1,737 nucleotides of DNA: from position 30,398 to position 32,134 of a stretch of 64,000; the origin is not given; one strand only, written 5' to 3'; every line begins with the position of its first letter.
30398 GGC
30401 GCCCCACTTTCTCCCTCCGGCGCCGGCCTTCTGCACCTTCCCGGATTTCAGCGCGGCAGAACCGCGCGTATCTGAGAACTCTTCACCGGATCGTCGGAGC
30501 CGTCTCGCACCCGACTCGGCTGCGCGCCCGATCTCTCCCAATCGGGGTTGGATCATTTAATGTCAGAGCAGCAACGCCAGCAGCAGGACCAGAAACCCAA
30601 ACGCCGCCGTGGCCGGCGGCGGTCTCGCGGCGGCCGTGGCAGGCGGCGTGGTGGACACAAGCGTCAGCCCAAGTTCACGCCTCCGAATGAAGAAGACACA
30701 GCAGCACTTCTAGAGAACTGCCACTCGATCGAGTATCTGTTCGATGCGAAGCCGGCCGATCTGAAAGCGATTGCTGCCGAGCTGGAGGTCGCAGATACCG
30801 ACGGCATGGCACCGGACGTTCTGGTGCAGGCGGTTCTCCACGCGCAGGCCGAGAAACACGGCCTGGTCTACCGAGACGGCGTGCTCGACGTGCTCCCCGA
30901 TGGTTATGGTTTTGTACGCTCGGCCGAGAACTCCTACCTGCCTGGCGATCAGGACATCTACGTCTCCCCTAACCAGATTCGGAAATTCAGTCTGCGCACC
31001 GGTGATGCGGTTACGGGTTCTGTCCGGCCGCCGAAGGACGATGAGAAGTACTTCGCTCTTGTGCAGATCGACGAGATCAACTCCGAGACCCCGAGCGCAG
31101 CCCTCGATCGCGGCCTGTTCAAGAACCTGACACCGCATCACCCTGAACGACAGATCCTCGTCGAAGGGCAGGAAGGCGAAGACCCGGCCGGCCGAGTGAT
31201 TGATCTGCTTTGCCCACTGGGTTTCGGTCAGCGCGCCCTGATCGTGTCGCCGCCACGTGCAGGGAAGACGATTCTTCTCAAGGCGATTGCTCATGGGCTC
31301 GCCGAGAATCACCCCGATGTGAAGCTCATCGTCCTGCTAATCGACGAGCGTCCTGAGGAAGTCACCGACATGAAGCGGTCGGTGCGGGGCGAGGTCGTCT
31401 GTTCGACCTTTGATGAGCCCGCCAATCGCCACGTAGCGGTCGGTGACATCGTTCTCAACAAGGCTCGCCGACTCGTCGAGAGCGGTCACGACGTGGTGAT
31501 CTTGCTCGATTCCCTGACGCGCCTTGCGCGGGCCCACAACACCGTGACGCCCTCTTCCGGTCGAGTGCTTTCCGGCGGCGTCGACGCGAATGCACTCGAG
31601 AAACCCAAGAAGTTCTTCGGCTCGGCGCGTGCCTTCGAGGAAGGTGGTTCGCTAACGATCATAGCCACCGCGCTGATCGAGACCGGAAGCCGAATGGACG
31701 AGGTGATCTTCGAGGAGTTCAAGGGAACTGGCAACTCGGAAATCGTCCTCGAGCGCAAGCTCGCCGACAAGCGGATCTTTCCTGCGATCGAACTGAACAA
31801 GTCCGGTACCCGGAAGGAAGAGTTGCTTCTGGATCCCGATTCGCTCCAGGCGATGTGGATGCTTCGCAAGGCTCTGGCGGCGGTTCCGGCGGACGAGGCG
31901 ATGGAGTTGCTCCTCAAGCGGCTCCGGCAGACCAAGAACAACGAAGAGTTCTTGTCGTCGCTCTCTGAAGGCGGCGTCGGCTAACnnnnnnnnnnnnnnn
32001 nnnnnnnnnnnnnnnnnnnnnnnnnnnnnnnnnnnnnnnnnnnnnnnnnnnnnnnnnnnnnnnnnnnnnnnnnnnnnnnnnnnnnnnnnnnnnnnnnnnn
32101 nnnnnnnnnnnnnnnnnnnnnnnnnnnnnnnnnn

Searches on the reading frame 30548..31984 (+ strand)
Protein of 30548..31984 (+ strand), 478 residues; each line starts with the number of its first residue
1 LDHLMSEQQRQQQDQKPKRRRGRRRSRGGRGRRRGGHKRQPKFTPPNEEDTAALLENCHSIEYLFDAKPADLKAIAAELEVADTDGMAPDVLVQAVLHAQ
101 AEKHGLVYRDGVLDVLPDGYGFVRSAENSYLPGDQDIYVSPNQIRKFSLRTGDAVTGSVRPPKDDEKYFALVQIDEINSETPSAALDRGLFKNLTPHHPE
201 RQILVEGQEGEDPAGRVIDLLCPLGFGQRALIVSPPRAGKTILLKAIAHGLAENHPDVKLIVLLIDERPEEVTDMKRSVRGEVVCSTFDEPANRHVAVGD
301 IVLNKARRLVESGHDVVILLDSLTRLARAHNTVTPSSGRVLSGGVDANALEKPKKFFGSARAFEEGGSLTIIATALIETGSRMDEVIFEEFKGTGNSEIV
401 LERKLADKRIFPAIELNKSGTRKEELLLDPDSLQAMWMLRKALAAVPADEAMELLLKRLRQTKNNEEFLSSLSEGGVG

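Call 28: search_protein_families(library=pfam, proteins=[window:30548-31984:+], max_evalue=0.001)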
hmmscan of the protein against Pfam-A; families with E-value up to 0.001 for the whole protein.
window:30548-31984:+ (478 aa): 2 families
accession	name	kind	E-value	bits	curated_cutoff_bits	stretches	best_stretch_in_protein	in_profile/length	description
PF07497.18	Rho_RNA_bind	-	3.6e-32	110.4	27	1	110-182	2-72/73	Rho termination factor, RNA-binding domain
PF00006.31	ATP-synt_ab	-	3.8e-27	95.7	29.5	1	216-419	3-211/213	ATP synthase alpha/beta family, nucleotide-binding domain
